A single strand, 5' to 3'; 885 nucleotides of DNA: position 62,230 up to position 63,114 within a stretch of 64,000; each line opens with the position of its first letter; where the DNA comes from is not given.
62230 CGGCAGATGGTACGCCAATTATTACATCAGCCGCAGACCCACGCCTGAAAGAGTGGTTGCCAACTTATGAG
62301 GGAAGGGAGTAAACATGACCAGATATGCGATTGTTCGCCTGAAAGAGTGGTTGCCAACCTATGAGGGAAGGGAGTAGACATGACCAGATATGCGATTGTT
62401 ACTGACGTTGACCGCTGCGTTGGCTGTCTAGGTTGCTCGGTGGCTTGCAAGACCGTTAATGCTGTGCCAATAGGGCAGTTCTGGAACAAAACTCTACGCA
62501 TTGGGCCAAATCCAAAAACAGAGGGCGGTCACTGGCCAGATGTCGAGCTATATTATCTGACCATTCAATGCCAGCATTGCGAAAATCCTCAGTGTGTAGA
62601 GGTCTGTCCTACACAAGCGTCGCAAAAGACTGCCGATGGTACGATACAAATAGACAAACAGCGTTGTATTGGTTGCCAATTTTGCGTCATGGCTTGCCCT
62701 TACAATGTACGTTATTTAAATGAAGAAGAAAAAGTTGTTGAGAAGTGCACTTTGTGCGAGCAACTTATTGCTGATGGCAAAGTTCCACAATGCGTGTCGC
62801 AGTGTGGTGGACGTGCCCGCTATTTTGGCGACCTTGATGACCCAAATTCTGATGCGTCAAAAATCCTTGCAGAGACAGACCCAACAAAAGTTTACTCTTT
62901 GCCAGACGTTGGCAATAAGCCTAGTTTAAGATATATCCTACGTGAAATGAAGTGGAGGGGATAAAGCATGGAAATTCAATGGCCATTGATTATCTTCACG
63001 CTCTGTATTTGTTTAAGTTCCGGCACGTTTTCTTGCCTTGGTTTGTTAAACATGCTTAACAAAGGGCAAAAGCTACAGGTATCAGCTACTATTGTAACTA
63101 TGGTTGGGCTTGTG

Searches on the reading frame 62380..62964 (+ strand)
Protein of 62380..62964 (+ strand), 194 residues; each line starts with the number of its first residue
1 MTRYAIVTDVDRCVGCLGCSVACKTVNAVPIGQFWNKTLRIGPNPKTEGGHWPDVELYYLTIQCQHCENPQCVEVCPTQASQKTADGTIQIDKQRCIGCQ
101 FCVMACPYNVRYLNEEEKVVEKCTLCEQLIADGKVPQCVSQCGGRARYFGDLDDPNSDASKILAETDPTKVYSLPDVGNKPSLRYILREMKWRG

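Call 52: search_protein_families(library=pfam, proteins=[window:62380-62964:+], max_evalue=0.0001)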
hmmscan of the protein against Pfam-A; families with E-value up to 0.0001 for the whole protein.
window:62380-62964:+ (194 aa): 9 families
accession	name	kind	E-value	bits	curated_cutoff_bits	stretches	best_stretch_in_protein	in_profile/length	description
PF13247.11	Fer4_11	-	6.1e-25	87.8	26.2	1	56-151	2-99/100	4Fe-4S dicluster domain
PF12838.12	Fer4_7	-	4.2e-12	46.8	27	1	12-80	1-52/52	4Fe-4S dicluster domain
PF00037.32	Fer4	-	2.8e-09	36.9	21.1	1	89-110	1-22/24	4Fe-4S binding domain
PF12837.12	Fer4_6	-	3.9e-09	36.4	25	1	89-110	2-23/24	4Fe-4S binding domain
PF12797.12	Fer4_2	-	1.1e-08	34.8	24.5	1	90-108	4-22/22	4Fe-4S binding domain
PF13237.11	Fer4_10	-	4.1e-08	33.5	25.5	1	61-107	6-53/53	4Fe-4S dicluster domain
PF13187.11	Fer4_9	-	4.5e-06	27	27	1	63-109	1-50/52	4Fe-4S dicluster domain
PF14697.11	Fer4_21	-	1.1e-05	25.9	35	0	63-108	7-53/59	4Fe-4S dicluster domain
PF25160.1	LdpA_Fe-S-bd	-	2.4e-05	24.5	27.6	1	66-109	4-41/49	LdpA Fe-S cluster-binding domain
